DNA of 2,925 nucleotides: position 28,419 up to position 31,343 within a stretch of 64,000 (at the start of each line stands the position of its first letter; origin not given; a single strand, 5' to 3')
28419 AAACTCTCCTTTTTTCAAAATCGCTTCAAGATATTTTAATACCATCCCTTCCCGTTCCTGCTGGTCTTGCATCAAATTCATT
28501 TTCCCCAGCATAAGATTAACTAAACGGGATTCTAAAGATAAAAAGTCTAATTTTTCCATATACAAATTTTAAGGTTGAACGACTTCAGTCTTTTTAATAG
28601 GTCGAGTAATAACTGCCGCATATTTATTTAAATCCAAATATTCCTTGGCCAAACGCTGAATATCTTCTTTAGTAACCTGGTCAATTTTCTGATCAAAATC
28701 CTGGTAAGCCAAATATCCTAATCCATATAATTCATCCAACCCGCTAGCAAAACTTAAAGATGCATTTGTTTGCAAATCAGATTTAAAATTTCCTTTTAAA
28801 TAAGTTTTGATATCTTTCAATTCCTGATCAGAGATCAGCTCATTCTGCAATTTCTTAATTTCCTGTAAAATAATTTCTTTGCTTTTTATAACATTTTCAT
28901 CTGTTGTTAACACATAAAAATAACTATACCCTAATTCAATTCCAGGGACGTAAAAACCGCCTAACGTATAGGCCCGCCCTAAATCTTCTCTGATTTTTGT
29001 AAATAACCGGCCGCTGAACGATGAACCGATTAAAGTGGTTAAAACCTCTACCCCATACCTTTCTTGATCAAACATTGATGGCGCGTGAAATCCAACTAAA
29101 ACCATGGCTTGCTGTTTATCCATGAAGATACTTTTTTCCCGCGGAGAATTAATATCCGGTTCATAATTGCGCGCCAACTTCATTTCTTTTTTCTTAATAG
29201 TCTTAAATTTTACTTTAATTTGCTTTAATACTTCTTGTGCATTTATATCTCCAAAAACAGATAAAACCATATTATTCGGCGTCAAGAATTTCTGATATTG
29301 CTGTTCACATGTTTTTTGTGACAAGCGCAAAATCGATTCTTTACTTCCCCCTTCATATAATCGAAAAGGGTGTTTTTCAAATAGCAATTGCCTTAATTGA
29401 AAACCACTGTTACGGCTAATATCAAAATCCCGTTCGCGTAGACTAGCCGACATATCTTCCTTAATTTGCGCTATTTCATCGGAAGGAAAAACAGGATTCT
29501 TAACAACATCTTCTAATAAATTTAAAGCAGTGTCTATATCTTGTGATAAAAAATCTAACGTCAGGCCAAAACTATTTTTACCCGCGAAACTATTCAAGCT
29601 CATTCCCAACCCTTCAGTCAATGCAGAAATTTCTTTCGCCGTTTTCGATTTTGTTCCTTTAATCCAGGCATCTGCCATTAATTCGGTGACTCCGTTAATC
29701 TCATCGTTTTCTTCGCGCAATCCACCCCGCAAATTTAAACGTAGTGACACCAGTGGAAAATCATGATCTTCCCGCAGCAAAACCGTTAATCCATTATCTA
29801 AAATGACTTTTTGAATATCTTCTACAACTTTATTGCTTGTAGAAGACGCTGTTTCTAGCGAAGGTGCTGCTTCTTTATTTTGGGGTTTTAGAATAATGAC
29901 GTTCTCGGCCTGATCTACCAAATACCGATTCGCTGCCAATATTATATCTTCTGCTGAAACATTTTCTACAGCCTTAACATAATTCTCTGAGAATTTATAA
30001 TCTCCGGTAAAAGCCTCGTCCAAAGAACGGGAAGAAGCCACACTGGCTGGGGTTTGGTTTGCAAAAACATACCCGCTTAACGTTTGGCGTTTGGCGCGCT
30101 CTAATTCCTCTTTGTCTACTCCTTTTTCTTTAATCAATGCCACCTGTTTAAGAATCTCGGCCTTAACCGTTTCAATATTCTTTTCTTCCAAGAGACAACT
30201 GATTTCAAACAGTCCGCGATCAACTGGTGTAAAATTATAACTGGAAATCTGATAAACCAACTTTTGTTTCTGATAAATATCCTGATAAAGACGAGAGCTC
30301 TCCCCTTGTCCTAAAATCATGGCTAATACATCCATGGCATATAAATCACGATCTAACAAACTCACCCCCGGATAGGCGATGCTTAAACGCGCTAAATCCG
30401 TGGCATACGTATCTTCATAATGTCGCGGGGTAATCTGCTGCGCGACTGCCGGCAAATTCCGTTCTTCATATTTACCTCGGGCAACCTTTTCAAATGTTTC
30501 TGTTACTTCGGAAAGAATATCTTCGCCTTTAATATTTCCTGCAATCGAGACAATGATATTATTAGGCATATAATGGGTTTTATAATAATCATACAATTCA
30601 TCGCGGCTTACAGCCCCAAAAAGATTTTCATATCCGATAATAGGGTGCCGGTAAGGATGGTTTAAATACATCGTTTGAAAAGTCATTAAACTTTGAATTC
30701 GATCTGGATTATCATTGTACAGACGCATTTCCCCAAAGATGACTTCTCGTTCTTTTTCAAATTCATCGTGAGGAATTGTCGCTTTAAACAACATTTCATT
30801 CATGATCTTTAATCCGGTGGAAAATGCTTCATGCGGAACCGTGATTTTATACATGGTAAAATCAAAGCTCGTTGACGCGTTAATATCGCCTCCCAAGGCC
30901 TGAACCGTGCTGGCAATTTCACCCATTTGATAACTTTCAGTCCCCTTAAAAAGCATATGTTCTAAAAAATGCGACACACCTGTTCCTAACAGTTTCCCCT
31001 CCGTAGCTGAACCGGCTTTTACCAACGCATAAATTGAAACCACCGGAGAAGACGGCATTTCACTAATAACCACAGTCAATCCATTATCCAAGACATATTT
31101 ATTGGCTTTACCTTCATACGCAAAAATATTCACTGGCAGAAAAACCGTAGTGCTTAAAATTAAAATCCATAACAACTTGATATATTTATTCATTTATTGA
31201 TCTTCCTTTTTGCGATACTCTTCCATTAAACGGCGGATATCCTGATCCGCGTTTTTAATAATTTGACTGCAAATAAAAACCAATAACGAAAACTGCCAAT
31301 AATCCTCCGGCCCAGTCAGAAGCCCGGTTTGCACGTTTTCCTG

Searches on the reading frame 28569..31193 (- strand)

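Call 91: search_protein_families(library=ncbifam, proteins=[window:28569-31193:-], max_evalue=1e-10)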
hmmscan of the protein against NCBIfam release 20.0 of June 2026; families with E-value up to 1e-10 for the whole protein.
window:28569-31193:- (874 aa): 4 families
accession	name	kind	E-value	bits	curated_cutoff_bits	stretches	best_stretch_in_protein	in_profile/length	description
NF047422.1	YfmF_fam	equivalog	7.3e-57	193.1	285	2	554-852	99-401/412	EF-P 5-aminopentanol modification-associated protein YfmF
NF047421.1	YfmH_fam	equivalog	4e-48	164.7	250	2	67-437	56-423/425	EF-P 5-aminopentanol modification-associated protein YfmH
TIGR02110.1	PQQ_syn_pqqF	equivalog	1.7e-24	86.6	320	1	33-220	3-193/697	pyrroloquinoline quinone biosynthesis protein PqqF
NF011681.0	PRK15101.1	equivalog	5.7e-18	64.3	765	1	35-363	49-388/961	pitrilysin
